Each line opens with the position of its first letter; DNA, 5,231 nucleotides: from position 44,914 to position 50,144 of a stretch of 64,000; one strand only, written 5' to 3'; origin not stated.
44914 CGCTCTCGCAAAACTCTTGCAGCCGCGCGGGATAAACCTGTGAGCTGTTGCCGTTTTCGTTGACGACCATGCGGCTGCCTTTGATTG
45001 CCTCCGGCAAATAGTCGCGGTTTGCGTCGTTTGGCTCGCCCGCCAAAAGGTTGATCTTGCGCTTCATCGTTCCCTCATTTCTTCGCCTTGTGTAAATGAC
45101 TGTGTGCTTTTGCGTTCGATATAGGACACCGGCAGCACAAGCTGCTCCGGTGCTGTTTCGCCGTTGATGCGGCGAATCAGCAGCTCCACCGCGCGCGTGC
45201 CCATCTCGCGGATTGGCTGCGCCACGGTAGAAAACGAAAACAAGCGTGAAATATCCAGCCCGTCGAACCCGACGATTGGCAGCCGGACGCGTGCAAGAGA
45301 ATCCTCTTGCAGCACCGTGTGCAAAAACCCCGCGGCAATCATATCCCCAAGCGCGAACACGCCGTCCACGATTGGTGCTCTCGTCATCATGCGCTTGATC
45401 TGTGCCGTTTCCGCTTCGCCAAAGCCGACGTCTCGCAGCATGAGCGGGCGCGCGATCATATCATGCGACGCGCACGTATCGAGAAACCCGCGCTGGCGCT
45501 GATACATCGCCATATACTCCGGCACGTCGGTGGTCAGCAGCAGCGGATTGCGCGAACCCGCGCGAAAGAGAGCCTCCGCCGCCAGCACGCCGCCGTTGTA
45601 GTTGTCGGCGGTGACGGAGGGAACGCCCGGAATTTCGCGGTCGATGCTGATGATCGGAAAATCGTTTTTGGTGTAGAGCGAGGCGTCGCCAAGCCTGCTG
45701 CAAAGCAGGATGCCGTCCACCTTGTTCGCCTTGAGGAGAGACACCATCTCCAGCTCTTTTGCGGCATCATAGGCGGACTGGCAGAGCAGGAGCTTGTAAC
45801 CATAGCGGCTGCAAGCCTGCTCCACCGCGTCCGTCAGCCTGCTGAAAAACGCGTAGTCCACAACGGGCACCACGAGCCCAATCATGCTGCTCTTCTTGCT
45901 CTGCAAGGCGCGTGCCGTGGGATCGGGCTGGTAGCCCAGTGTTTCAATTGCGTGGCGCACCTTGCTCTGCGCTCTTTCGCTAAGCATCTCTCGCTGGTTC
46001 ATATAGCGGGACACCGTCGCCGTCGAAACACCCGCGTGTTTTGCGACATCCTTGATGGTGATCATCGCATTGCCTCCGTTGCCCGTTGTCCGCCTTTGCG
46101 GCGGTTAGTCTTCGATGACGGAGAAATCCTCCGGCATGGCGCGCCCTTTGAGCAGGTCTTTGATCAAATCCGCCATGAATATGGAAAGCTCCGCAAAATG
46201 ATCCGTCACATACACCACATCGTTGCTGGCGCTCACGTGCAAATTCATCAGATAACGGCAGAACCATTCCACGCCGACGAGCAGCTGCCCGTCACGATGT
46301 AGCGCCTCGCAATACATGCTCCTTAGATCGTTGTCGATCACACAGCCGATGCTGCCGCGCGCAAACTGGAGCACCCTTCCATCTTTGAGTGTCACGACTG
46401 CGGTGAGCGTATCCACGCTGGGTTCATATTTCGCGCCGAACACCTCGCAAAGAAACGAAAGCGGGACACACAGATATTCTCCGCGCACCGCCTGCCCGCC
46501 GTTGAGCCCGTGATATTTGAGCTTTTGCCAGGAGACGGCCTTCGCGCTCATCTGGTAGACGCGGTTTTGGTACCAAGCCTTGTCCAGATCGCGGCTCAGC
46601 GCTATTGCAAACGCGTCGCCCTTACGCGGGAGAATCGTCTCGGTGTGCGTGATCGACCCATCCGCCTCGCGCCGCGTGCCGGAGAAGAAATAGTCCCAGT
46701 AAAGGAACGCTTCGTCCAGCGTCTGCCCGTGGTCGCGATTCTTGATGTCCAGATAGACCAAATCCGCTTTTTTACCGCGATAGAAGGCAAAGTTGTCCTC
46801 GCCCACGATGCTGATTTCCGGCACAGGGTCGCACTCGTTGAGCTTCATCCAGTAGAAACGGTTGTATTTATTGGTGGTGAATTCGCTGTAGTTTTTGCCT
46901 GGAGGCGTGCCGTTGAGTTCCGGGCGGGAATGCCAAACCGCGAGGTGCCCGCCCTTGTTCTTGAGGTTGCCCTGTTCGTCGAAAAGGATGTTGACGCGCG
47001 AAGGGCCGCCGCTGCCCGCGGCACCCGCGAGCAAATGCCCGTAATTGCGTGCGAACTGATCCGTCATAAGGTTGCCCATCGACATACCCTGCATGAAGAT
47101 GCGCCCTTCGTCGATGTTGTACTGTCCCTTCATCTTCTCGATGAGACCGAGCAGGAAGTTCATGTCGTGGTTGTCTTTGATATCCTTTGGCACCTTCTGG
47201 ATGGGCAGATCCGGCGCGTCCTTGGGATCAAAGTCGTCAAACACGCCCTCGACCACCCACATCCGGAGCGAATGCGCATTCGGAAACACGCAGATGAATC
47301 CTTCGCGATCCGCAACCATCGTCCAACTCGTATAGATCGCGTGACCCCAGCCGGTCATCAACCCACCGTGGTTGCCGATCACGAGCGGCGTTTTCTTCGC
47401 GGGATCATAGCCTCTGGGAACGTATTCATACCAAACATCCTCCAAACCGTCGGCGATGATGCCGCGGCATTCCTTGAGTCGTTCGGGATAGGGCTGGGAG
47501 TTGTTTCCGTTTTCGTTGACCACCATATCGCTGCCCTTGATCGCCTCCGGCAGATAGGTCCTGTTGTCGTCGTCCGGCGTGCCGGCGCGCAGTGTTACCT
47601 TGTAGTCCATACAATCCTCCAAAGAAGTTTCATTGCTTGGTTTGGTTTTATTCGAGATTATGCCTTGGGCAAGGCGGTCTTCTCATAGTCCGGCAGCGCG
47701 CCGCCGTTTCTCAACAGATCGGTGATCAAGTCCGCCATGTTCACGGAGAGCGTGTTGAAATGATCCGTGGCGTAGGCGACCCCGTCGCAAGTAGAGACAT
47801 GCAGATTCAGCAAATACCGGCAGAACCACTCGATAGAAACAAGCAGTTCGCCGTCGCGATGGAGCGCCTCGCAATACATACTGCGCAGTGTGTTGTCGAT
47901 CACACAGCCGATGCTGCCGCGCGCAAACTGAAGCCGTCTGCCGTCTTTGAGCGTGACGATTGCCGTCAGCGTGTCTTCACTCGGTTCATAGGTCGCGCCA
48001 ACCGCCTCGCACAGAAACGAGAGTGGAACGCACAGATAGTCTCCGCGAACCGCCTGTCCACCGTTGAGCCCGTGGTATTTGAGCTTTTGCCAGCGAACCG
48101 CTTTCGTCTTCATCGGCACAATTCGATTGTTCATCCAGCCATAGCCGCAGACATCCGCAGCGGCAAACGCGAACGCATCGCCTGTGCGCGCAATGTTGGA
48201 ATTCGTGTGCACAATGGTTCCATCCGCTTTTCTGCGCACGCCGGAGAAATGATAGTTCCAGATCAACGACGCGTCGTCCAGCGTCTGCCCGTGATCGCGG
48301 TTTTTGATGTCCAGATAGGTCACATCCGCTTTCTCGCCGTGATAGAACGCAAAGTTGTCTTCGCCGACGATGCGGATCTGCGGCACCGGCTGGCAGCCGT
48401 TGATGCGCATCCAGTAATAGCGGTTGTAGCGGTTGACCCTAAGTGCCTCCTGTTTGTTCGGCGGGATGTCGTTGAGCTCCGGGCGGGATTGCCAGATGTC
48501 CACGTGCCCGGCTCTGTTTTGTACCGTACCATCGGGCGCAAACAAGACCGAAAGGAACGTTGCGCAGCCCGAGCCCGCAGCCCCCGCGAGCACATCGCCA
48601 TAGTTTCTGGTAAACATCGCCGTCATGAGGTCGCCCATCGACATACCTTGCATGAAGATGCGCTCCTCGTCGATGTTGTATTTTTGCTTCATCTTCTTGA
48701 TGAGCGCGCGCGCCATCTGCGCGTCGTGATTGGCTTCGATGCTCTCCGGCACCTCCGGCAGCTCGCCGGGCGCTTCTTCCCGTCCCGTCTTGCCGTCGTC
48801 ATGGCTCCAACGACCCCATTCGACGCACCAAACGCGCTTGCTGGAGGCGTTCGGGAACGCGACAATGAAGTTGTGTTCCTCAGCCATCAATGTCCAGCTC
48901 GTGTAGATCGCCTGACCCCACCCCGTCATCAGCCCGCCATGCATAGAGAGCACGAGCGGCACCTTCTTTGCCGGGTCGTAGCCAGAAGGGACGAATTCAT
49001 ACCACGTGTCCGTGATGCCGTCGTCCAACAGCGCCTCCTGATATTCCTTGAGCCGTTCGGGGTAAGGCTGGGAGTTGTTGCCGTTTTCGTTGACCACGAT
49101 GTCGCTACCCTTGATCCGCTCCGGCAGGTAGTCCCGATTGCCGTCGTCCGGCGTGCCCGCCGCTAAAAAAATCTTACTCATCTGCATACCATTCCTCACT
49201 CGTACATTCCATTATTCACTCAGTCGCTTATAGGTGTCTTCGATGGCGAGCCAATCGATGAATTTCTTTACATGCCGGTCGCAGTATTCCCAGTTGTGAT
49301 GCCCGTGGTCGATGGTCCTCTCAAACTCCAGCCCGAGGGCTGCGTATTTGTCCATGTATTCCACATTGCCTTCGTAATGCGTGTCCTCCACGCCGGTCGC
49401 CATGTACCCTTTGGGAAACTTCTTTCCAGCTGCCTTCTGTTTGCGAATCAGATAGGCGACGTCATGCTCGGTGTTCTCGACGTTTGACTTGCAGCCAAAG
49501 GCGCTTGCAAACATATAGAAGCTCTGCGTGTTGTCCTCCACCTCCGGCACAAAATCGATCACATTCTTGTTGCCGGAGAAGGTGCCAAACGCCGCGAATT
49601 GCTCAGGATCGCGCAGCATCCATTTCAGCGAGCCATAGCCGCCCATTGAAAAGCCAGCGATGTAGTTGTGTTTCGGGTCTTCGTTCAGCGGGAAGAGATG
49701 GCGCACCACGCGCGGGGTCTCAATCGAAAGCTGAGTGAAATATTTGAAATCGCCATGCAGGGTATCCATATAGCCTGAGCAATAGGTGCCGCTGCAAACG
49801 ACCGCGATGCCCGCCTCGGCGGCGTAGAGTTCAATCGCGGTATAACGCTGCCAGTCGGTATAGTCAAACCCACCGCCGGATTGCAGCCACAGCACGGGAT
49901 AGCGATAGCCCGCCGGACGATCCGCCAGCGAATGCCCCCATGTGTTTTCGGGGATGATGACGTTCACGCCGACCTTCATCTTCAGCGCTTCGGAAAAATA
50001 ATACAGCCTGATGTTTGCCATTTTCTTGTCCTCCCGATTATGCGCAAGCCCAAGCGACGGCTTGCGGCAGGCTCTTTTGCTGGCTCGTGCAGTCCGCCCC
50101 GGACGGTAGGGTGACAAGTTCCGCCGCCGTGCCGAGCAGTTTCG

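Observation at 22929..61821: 39-kb sugar-import locus built almost entirely of cytoplasmic esterases, with two GH13_18 phosphorylases as the only glycosidic-bond enzymes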

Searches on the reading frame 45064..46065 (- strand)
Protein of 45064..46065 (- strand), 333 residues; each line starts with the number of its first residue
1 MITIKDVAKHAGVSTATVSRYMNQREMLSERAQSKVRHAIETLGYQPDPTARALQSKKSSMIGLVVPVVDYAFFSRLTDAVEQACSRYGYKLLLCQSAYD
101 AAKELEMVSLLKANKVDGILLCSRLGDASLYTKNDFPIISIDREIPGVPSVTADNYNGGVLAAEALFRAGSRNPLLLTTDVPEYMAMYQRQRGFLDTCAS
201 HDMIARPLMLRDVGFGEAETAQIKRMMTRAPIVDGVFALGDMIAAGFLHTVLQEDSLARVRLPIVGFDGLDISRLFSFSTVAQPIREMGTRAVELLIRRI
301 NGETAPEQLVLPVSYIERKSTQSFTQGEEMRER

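Call 5: search_protein_families(library=pfam, proteins=[window:45064-46065:-], max_evalue=0.01)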
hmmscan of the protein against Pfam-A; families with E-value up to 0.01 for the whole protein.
window:45064-46065:- (333 aa): 6 families
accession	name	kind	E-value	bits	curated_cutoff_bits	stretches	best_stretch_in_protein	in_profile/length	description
PF00532.27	Peripla_BP_1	-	1.9e-23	83.8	22.2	1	61-318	3-280/281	Periplasmic binding proteins and sugar binding domain of LacI family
PF13377.12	Peripla_BP_3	-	1.1e-17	65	26.5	1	164-321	2-167/167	Periplasmic binding protein-like domain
PF00356.27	LacI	-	5.3e-17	61.8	27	1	3-48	1-46/46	Bacterial regulatory proteins, lacI family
PF13407.12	Peripla_BP_4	-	1.1e-13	51.8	35.1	1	62-303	1-257/258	Periplasmic binding protein domain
PF13560.12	HTH_31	-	0.00069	20.3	27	1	3-32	16-46/64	Helix-turn-helix domain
PF13542.12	HTH_Tnp_ISL3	-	0.0012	18.7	27.4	1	1-24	27-49/51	Helix-turn-helix domain of transposase family ISL3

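Call 74: search_protein_families(library=ncbifam, proteins=[window:45064-46065:-], max_evalue=0.001)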
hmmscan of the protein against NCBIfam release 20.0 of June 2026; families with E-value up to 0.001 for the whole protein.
window:45064-46065:- (333 aa): 18 families
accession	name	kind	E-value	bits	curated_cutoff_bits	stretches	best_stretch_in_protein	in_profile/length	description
NF047341.1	lactose_RbsR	equivalog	1.5e-52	179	382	1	2-323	3-330/331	ribose utilization transcriptional repressor RbsR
NF007979.0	PRK10703.1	equivalog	2.7e-43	148.4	501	1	1-324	1-334/341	HTH-type transcriptional repressor PurR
NF052440.1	TransRegGNTRPSEAE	equivalog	4.3e-40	137.8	400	1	2-309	6-320/333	HTH-type transcriptional regulator GntR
NF008269.0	PRK11041.1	equivalog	3.3e-37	128.3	436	1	2-322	10-338/342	DNA-binding transcriptional regulator CytR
NF007075.0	PRK09526.1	subfamily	3.3e-37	128.2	340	1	2-328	6-338/358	LacI family DNA-binding transcriptional regulator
TIGR01481.1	ccpA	equivalog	4.8e-37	128.1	442.35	1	2-322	3-330/330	catabolite control protein A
NF007706.0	PRK10401.1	equivalog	6.2e-37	127.7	555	1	1-308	1-315/346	HTH-type transcriptional regulator GalS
NF007743.0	PRK10423.1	equivalog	9.3e-37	126.9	531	1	1-320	1-329/330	ribose operon transcriptional repressor RbsR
NF047913.1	TransRegIdnR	equivalog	2.7e-34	118.9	500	1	2-308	6-317/331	DNA-binding transcriptional regulator IdnR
NF008002.0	PRK10727.1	equivalog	1.8e-32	112.8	557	1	1-323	1-331/341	HTH-type transcriptional regulator GalR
TIGR02417.1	fruct_sucro_rep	subfamily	3.4e-32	112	389.55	1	3-318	1-326/327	D-fructose-responsive transcription factor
NF008452.0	PRK11303.1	equivalog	6e-32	111.1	385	1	3-307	2-315/332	catabolite repressor/activator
NF051853.1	TransRegUriRCory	equivalog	8.3e-31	107.3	550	1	3-322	2-325/327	transcriptional regulator UriR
NF007449.0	PRK10014.1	subfamily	1.2e-28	100.1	310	1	2-319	7-342/342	Mal regulon transcriptional regulator MalI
TIGR02405.1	trehalos_R_Ecol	equivalog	2.2e-25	89.6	357.35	1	2-312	2-308/311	trehalose operon repressor TreR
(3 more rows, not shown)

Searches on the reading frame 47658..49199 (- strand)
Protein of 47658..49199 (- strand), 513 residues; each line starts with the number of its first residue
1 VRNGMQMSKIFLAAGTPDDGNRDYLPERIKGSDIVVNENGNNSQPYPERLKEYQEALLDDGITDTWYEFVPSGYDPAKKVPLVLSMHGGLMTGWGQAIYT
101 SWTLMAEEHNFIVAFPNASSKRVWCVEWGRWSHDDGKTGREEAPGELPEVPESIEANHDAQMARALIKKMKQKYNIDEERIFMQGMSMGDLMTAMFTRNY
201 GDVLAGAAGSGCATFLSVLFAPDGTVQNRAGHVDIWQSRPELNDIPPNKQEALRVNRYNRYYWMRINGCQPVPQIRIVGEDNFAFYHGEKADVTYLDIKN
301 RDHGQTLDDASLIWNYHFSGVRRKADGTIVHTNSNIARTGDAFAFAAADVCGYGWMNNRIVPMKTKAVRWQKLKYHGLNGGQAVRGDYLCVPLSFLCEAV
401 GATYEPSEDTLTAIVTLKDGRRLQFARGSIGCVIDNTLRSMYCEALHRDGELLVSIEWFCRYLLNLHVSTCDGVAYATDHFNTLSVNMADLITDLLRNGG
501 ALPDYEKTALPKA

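Call 5: search_protein_families(library=pfam, proteins=[window:47658-49199:-], max_evalue=0.01)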
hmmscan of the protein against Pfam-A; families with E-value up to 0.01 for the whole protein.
window:47658-49199:- (513 aa): 2 families
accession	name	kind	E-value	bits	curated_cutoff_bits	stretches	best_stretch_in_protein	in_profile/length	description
PF10503.15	Esterase_PHB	-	2.2e-06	27.5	23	1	77-207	13-125/219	Esterase PHB depolymerase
PF07833.16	Cu_amine_oxidN1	-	9.3e-05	22.8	24.2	1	386-461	17-91/108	Copper amine oxidase N-terminal domain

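Call 32: search_protein_families(library=ncbifam, proteins=[window:47658-49199:-], max_evalue=0.001)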
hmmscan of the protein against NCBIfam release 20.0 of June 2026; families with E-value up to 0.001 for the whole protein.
window:47658-49199:- (513 aa): 2 families
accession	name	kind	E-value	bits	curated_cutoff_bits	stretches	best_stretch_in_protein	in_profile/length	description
NF050058.1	e_dPHAscl_type1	hypoth_equivalog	1e-21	77.7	150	2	65-142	9-84/276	extracellular catalytic domain type 1 short-chain-length polyhydroxyalkanoate depolymerase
TIGR01840.1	esterase_phb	subfamily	2.4e-16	59.9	107.85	1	67-211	2-127/213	PHB depolymerase family esterase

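Call 51: find_homologous_proteins(query=window:47658-49184:-, max_evalue=1e-20)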
Query window:47658-49184:- (508 aa): 820 proteins with E <= 1e-20 among 8000 candidates; the best 120 are listed.
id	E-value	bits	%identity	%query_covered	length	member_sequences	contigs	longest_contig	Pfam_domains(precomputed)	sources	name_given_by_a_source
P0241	0.0e+0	1114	92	99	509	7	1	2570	PF10503.15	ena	-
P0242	0.0e+0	1024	85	99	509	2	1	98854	-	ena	-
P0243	0.0e+0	1020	84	99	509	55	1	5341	PF10503.15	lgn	-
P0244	0.0e+0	1014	83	100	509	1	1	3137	PF10503.15,PF07833.17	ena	-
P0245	7.4e-285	964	79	99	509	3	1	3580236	-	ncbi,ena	-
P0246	1.5e-277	939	77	98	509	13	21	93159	PF10503.15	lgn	-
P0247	4.3e-276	935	77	98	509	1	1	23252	-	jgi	jgi:hypothetical protein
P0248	8.0e-276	934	77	98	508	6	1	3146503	PF10503.15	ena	-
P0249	9.7e-276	933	78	98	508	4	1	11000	-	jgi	jgi:hypothetical protein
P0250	4.3e-275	931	76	99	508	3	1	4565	PF10503.15,PF07833.17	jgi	jgi:hypothetical protein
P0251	1.1e-274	930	76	98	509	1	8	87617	-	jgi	jgi:hypothetical protein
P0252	3.0e-274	929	77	98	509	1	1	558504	-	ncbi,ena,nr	ncbi:MAG TPA: hypothetical protein DIW44_13410 [Anaerolineaceae bacterium]|nr:hypothetical protein [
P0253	6.9e-274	927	77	99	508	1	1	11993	-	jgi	jgi:hypothetical protein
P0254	1.6e-273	926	77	98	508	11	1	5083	-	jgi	jgi:hypothetical protein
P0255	3.9e-273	925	77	98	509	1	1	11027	-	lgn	-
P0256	1.1e-272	923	77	98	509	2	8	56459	PF10503.15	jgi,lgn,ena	-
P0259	2.3e-269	912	75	99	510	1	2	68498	PF10503.15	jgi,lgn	jgi:hypothetical protein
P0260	4.2e-269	912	76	98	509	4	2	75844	PF10503.15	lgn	-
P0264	4.5e-267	905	75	98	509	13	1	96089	PF10503.15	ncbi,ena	-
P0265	3.3e-266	902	74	98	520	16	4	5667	PF10503.15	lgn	-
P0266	1.9e-265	900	74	98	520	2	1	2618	PF10503.15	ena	-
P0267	3.5e-265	899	77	98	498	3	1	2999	PF10503.15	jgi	-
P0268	2.8e-264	896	75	98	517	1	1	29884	PF10503.15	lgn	-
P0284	2.9e-244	830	69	99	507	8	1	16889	PF10503.15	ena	-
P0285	1.2e-243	828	69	99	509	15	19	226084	PF10503.15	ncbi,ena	-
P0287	9.5e-243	825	68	100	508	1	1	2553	PF10503.15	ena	-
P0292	9.3e-238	808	68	96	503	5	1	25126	PF10503.15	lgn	-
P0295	1.1e-228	778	65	100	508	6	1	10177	PF10503.15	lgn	-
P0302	2.8e-222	757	64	99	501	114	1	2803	PF10503.15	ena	-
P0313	1.4e-218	745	63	99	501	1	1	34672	PF10503.15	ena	-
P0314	2.3e-218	744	64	98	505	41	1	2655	PF10503.15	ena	-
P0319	4.5e-217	740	62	100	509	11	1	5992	PF10503.15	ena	-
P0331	9.1e-215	732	62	99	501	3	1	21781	PF10503.15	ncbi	-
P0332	1.1e-214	732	62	98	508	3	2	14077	PF10503.15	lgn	-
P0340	1.6e-212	725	63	99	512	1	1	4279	PF10503.15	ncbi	-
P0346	2.6e-211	721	63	99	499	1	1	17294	PF10503.15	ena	-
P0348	4.3e-211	720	63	98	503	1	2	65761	PF10503.15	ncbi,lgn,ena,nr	ncbi:MAG: hypothetical protein IJ662_08995 [Clostridia bacterium]|nr:hypothetical protein [Clostridi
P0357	1.9e-210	718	61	98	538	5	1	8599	PF10503.15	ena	-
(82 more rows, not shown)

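Call 60: predict_structure(alignment_id=A3)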
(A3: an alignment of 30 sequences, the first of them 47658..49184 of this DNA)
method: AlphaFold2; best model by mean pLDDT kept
length: 508 residues; sequences in the alignment: 30
mean_pLDDT: 84.0   pTM: 0.85
mean pLDDT of the five models: 84.0, 82.6, 81.4, 79.7, 79.1
residues with pLDDT >= 90: 284; 70-90: 128; 50-70: 60; < 50: 36
segments of 3 or more residues with pLDDT < 50: 1-29, 31-37
pLDDT, mean of each block of 10 residues (from residue 1): 35 38 45 49 85 87 95 97 72 80 95 63 80 70 67 87 97 96 85 94 88 91 94 71 81 93 94 93 95 65 81 96 94 94 98 95 81 58 94 97 96 96 91 88 95 95 95 95 92 92 80
secondary structure, 60 per line:
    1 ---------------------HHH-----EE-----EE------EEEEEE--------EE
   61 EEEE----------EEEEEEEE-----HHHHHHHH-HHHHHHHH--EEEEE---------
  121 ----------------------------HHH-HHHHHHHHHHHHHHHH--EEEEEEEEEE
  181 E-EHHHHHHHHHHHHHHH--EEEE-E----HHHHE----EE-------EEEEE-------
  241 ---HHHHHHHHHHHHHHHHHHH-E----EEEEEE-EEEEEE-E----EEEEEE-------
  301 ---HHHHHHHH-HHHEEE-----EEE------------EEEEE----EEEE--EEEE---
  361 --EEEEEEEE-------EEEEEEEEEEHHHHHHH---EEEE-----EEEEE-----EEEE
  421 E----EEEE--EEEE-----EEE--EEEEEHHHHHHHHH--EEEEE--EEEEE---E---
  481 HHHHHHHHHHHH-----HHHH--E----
elements in order: E45-50 E59-64 E75-82 H88-95 H97-104 E107-111 H153-168 E171-181 H184-198 E201-204 H211-214 E229-233 H244-262 E269-274 E276-281 E288-293 H304-311 E316-318 E324-326 E339-343 E348-351 E354-357 E363-370 E378-387 H388-394 E398-401 E407-411 E417-421 E426-429 E432-435 E441-443 E446-450 H451-459 E462-466 E469-473 H481-492 H498-501

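Call 62: fold_search(model_id=the predicted structure, library=pdb)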
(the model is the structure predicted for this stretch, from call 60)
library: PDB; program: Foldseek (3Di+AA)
matches with E <= 10: 1590; with E <= 0.001: 384
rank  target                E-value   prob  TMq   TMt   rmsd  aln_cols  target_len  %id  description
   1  9byu                  1.8e-11  1.00  0.33  0.51   7.6       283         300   18  Structure and stability of an apo thermophilic esterase that hydrolyzes polyhydroxybutyrate (released 2024-11-06)
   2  8daj                  2.0e-11  1.00  0.33  0.52   6.7       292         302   16  Structure and Biochemistry of a Promiscuous Thermophilic Polyhydroxybutyrate Depolymerase from Lihuaxuella thermophilia (released 2023-02-15)
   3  9j07                  6.6e-10  1.00  0.34  0.55   9.8       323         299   15  Acetyl xylan esterase B from Aspergillus oryzae (AoAXEB), apo form (released 2025-02-05)
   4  8jh8_A                1.2e-09  1.00  0.36  0.71   6.1       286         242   16  Structure-based characterization and improvement of an enzymatic activity of Acremonium alcalophilum feruloyl esterase (released 2024-04-17)
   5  8iy8_A                1.6e-09  1.00  0.36  0.61   6.7       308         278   15  Structure insight into substrate recognition and catalysis by feruloyl esterase from Aspergillus sydowii (released 2023-10-25)
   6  8iyb_A                2.9e-09  1.00  0.36  0.63   7.6       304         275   15  Structure insight into substrate recognition and catalysis by feruloyl esterase from Aspergillus sydowii (released 2023-10-25)
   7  9j08                  3.5e-09  1.00  0.34  0.56   9.3       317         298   14  Acetyl xylan esterase B from Aspergillus oryzae (AoAXEB), succinate complex form (released 2025-02-05)
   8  3doh_A                2.0e-08  1.00  0.29  0.38   9.9       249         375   19  Crystal Structure of a Thermostable Esterase (released 2009-02-17)
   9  5x6s_A                3.5e-08  1.00  0.36  0.62   6.9       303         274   14  Acetyl xylan esterase from Aspergillus awamori (released 2017-08-23)
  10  3doh_B                6.1e-07  1.00  0.32  0.42   9.3       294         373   16  Crystal Structure of a Thermostable Esterase (released 2009-02-17)
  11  3wyd_A                8.1e-07  1.00  0.25  0.60   4.6       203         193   19  C-terminal esterase domain of LC-Est1 (released 2014-11-12)
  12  6hxa                  9.1e-07  1.00  0.25  0.34   8.6       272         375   11  AntI from P. luminescens catalyses terminal polyketide shortening in the biosynthesis of anthraquinones (released 2019-08-07)
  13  7l0a_B                2.2e-06  1.00  0.26  0.48   7.4       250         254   16  Crystal structure of s-formylglutathione hydrolase (FrmB) from Staphylococcus aureus, apoenzyme (released 2020-12-23)
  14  2qm0_B                2.2e-06  1.00  0.31  0.54   6.9       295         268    9  Crystal structure of BES protein from Bacillus cereus (released 2007-07-31)
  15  5cxu                  2.7e-06  1.00  0.27  0.45   7.3       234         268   18  Structure of the CE1 ferulic acid esterase AmCE1/Fae1A, from the anaerobic fungi Anaeromyces mucronatus in the absence o (released 2016-04-27)
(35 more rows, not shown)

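Call 86: search_protein_representatives(protein=window:47658-49184:-)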
Query: 508 residues. Proteins with E-value up to 0.001 (for the whole library): 2093; up to 1e-10: 277; up to 1e-30: 82. The best 150 are listed.
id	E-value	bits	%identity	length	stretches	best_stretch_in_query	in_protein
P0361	2.4e-186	636.8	59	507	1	5-498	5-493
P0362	5.8e-146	503.6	49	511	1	7-492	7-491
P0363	9.4e-107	374.2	40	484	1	4-491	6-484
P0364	1.3e-106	373.7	49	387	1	147-498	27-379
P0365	1.7e-99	350.3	38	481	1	3-491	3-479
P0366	1.1e-95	337.7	41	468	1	7-491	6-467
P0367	2.0e-95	336.8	63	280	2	3-219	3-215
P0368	4.3e-93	329.1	40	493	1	7-493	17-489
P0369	1.5e-91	324.0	64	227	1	6-225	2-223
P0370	2.4e-88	313.5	48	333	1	160-491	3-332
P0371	7.3e-88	311.9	79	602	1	213-382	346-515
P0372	2.9e-87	309.9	37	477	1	5-491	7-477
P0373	1.9e-81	290.7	46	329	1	61-379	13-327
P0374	1.2e-79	284.7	70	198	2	3-111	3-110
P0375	4.1e-78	279.7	39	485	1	37-490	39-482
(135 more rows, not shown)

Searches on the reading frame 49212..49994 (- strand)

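Call 5: search_protein_families(library=pfam, proteins=[window:49212-49994:-], max_evalue=0.01)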
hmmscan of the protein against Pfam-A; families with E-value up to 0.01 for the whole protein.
window:49212-49994:- (260 aa): 2 families
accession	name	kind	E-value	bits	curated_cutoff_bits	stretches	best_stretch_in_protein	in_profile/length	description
PF00756.26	Esterase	-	7e-13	49.3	22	1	1-145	1-152/251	Putative esterase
PF12146.15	Hydrolase_4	-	0.00085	19.1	27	1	49-140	18-108/239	Serine aminopeptidase, S33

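Call 74: search_protein_families(library=ncbifam, proteins=[window:49212-49994:-], max_evalue=0.001)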
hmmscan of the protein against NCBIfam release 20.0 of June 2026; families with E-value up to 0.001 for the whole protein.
window:49212-49994:- (260 aa): 3 families
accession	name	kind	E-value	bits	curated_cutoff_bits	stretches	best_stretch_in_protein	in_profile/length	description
NF041944.1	Xylase_Ferestase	equivalog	1.1e-08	33.8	1200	1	12-201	486-673/694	bifunctional endo-1,4-beta-xylanase/feruloyl esterase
TIGR02821.1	fghA_ester_D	equivalog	5e-08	32.8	281.7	1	75-140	107-170/275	S-formylglutathione hydrolase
NF050058.1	e_dPHAscl_type1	hypoth_equivalog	0.00041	19.9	150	1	105-205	101-190/276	extracellular catalytic domain type 1 short-chain-length polyhydroxyalkanoate depolymerase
